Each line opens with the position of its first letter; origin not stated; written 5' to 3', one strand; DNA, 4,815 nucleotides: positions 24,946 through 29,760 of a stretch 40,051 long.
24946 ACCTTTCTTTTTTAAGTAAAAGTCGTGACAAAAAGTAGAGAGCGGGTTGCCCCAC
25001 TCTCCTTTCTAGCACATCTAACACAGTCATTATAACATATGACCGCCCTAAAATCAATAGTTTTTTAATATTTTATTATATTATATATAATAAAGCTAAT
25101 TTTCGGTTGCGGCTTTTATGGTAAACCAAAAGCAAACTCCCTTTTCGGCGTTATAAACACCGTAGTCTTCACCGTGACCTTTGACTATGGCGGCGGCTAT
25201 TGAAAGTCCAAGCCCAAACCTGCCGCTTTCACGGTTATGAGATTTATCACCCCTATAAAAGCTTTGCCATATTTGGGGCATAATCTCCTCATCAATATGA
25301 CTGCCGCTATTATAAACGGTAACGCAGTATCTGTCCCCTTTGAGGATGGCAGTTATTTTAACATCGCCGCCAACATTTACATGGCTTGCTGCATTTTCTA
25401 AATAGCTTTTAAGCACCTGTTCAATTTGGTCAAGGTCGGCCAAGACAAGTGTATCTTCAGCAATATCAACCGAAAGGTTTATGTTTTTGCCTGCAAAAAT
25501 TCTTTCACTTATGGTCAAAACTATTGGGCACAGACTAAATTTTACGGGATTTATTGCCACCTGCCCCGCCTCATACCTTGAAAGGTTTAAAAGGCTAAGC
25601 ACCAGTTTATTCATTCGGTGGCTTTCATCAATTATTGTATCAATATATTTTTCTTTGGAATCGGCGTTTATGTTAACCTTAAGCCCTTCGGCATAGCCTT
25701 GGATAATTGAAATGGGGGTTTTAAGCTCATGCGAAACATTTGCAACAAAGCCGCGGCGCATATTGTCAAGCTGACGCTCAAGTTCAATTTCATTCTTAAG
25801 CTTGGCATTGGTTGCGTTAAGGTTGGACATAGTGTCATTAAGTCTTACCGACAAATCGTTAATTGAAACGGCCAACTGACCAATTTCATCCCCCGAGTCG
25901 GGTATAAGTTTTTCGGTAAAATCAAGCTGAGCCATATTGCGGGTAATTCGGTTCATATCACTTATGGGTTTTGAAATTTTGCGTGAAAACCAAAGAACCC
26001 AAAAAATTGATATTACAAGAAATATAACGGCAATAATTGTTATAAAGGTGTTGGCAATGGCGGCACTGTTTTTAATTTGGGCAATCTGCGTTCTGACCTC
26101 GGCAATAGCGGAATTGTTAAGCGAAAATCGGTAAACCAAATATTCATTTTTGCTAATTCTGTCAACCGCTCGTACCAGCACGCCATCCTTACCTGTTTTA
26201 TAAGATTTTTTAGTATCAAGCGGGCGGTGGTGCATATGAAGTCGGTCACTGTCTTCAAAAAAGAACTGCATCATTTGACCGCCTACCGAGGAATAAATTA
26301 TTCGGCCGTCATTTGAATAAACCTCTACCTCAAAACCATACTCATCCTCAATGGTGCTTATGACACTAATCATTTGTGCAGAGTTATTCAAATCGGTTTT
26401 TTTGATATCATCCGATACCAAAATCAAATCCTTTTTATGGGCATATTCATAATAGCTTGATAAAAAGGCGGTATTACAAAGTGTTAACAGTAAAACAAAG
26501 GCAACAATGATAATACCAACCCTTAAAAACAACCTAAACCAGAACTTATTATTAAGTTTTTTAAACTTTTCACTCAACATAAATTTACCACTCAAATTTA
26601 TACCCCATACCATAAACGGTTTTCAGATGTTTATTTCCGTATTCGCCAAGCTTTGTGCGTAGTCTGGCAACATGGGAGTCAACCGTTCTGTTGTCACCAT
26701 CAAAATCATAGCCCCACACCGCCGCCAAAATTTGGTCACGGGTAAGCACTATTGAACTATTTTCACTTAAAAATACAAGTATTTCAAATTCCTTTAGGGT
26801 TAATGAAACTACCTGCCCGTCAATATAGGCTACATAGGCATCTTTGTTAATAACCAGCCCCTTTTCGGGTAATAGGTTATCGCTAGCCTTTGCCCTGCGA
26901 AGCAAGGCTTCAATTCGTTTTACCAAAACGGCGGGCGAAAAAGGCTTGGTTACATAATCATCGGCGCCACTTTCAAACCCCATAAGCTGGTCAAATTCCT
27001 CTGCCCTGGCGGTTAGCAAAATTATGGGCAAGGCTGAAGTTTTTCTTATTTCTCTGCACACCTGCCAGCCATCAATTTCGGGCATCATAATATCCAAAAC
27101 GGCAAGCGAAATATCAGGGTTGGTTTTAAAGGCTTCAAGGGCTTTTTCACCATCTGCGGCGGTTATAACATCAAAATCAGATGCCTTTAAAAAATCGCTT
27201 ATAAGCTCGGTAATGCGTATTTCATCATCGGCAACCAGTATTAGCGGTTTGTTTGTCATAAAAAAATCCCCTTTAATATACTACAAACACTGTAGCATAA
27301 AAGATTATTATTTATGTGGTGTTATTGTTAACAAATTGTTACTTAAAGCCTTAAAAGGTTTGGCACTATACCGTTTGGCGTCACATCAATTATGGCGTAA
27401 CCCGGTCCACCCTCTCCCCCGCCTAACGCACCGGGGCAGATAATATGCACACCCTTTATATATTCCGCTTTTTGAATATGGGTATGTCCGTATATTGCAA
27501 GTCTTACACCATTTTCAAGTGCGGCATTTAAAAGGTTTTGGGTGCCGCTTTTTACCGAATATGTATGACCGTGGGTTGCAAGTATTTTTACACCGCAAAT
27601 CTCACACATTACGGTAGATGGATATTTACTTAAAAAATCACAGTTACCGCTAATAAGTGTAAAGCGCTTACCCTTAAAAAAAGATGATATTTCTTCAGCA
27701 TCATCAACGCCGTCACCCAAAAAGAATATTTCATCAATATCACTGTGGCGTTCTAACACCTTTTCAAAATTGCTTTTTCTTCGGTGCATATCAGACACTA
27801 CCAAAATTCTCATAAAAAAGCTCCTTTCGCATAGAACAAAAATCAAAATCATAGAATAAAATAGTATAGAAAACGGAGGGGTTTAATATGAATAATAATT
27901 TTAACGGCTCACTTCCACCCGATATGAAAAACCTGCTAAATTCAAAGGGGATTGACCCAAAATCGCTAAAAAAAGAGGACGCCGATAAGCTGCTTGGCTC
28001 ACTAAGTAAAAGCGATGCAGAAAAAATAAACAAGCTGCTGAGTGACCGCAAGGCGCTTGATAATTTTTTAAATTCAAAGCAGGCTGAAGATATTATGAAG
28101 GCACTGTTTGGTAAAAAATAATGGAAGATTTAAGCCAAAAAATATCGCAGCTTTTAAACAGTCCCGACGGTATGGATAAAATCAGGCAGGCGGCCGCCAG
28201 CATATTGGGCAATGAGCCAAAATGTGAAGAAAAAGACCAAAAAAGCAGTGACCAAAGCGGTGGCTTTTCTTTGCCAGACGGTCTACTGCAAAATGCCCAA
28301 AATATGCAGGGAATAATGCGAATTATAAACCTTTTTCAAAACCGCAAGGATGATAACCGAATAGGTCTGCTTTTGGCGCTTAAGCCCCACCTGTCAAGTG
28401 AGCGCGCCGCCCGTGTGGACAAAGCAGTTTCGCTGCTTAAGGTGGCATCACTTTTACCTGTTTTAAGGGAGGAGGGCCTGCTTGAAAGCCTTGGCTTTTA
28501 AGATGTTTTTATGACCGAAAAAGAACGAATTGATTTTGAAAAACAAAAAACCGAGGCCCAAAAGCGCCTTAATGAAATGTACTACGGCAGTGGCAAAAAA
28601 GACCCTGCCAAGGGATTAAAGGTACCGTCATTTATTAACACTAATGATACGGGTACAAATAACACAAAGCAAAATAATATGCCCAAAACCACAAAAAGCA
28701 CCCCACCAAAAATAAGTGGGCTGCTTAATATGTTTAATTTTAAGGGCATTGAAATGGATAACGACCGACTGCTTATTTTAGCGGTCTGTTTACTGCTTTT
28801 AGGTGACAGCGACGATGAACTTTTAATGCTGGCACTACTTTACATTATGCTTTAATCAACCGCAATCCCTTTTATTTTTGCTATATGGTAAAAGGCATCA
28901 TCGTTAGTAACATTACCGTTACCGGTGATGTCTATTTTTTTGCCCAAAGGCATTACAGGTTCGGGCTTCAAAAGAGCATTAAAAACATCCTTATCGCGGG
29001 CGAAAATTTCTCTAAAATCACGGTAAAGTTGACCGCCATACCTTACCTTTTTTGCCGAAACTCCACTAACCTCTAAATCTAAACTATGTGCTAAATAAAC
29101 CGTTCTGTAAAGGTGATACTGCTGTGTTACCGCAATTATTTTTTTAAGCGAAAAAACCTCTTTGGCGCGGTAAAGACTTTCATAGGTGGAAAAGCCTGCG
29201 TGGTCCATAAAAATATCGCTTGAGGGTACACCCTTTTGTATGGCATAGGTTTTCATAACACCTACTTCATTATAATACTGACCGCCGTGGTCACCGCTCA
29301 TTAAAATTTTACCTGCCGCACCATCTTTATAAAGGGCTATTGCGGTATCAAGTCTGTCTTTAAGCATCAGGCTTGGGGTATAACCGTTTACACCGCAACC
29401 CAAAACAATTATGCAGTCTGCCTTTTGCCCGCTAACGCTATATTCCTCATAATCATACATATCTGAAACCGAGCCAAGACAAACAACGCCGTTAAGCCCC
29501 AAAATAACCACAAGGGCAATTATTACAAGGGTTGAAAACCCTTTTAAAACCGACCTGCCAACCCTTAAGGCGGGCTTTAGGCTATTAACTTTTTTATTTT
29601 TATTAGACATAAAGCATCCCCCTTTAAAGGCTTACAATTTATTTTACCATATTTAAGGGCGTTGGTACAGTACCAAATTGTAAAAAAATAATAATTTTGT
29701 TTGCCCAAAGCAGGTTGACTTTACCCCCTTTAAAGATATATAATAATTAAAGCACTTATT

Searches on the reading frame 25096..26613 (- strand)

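Call 82: search_protein_families(library=pfam, proteins=[window:25096-26613:-], max_evalue=0.00001)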
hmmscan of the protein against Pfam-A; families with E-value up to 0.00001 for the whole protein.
window:25096-26613:- (505 aa): 3 families
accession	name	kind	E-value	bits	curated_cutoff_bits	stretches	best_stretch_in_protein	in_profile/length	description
PF00512.31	HisKA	-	5.2e-18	65.3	26.9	1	285-350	1-66/66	His Kinase A (phospho-acceptor) domain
PF02518.31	HATPase_c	-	5.9e-17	62.6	26.4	1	393-501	2-109/111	Histidine kinase-, DNA gyrase B-, and HSP90-like ATPase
PF00672.30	HAMP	-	1.3e-10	41.9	25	1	208-259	1-52/53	HAMP domain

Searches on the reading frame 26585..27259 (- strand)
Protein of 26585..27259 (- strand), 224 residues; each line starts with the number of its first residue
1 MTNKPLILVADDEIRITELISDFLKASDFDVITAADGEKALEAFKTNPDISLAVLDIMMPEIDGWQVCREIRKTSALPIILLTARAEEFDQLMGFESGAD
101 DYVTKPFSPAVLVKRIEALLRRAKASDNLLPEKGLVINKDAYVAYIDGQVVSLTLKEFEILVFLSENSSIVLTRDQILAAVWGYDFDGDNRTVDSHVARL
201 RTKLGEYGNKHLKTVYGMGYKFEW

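Call 82: search_protein_families(library=pfam, proteins=[window:26585-27259:-], max_evalue=0.00001)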
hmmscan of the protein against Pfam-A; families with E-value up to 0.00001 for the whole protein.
window:26585-27259:- (224 aa): 2 families
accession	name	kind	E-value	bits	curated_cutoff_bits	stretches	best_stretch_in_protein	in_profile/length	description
PF00072.30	Response_reg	-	1.4e-26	93.2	30.2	1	7-117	1-111/111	Response regulator receiver domain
PF00486.34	Trans_reg_C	-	2.9e-25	88.6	26.2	1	148-222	1-77/77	Transcriptional regulatory protein, C terminal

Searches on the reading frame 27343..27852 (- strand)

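Call 82: search_protein_families(library=pfam, proteins=[window:27343-27852:-], max_evalue=0.00001)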
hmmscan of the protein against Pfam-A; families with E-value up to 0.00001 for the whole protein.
window:27343-27852:- (169 aa): 2 families
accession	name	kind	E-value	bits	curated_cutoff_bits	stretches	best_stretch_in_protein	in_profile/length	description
PF12850.12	Metallophos_2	-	2.3e-27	96.4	27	1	14-158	1-152/154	Calcineurin-like phosphoesterase superfamily domain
PF00149.33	Metallophos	-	7.9e-11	43.2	21.5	1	14-126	1-190/191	Calcineurin-like phosphoesterase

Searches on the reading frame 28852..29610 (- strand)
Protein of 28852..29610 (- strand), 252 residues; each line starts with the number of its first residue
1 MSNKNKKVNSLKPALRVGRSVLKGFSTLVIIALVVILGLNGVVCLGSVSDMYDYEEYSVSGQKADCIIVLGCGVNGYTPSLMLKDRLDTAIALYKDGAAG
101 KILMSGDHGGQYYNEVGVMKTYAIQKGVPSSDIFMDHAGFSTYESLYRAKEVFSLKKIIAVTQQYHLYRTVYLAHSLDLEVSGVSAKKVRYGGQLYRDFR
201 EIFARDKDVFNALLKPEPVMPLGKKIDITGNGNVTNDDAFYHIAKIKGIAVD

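Call 82: search_protein_families(library=pfam, proteins=[window:28852-29610:-], max_evalue=0.00001)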
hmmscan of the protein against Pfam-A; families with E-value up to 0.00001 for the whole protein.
window:28852-29610:- (252 aa): 1 family
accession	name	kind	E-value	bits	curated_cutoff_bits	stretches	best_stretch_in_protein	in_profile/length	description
PF02698.23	DUF218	-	1.9e-26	93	27.6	1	65-181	1-105/133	DUF218 domain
